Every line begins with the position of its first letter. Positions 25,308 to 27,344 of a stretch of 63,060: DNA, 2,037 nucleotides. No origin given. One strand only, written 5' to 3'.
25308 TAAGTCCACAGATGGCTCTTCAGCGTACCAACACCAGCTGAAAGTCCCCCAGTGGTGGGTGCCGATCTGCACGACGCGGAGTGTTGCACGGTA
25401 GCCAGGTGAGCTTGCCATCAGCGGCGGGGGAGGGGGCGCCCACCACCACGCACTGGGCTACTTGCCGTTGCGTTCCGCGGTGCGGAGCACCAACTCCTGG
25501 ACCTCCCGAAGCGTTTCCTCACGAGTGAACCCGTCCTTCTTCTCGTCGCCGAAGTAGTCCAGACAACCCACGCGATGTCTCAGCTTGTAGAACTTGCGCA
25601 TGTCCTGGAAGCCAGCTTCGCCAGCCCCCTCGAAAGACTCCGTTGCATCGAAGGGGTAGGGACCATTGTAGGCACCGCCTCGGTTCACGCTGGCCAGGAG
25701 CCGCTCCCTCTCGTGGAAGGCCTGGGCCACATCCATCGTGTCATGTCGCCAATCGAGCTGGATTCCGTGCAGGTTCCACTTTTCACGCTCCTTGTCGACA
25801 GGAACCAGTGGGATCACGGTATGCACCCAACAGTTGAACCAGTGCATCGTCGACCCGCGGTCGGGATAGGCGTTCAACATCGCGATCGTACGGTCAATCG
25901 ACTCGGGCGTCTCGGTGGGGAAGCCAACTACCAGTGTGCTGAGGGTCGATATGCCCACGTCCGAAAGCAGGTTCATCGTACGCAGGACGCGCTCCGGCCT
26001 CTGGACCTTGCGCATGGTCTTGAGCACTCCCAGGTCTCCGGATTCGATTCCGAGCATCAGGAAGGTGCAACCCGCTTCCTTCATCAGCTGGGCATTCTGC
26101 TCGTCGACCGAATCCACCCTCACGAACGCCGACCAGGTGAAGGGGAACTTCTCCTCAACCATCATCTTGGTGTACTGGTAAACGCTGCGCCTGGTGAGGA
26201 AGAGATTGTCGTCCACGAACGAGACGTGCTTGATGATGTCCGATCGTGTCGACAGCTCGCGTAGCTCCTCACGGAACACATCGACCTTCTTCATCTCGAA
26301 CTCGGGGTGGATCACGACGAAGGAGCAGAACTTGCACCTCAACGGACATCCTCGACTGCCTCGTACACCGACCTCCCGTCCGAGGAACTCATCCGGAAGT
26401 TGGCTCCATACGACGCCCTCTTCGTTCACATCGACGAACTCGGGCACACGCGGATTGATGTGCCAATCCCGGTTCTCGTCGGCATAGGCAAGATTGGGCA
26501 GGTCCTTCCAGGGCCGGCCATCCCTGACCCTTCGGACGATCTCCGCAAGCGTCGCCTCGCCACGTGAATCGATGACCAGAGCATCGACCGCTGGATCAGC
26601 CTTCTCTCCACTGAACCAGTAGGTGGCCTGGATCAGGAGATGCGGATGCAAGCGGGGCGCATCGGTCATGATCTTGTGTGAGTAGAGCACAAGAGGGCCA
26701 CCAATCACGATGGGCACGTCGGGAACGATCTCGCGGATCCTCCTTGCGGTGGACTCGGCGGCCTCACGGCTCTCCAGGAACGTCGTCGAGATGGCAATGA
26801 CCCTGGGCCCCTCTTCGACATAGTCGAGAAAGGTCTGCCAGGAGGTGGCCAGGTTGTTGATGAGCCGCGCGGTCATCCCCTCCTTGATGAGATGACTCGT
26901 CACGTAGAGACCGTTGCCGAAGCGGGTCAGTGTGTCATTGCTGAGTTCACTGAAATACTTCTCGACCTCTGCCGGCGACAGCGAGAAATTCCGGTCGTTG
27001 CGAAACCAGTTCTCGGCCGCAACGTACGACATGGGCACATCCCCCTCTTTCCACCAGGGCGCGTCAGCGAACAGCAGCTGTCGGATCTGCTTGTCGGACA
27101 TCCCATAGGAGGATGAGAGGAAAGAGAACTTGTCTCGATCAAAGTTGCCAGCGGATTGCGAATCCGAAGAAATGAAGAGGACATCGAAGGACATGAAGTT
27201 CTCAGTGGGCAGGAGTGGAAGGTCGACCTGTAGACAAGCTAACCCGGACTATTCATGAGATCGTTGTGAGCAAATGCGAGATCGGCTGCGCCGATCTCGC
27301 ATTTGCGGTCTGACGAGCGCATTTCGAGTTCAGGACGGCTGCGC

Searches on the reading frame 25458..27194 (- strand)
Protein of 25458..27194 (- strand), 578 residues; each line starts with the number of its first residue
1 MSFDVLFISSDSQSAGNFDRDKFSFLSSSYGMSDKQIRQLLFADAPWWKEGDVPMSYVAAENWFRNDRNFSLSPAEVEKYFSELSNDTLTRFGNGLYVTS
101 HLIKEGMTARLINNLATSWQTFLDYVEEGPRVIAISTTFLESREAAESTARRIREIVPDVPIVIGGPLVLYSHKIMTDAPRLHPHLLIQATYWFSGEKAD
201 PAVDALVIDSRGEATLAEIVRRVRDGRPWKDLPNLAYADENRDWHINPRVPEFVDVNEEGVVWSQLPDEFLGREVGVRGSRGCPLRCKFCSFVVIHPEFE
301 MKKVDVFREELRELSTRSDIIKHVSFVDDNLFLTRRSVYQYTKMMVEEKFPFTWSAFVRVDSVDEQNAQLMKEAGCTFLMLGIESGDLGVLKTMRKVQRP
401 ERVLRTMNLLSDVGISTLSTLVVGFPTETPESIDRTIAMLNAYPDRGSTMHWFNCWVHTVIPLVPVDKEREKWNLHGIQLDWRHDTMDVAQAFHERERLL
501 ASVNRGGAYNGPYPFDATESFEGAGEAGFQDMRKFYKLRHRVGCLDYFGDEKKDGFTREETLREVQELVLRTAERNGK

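Call 51: search_protein_families(library=pfam, proteins=[window:25458-27194:-], max_evalue=0.001)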
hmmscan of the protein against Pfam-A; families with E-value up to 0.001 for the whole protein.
window:25458-27194:- (578 aa): 2 families
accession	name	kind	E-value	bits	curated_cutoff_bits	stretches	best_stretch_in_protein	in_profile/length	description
PF04055.27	Radical_SAM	-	9.1e-22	78.4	29.5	1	280-439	4-165/166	Radical SAM superfamily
PF02310.24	B12-binding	-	1.2e-06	28.8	32.1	1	97-171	19-93/121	B12 binding domain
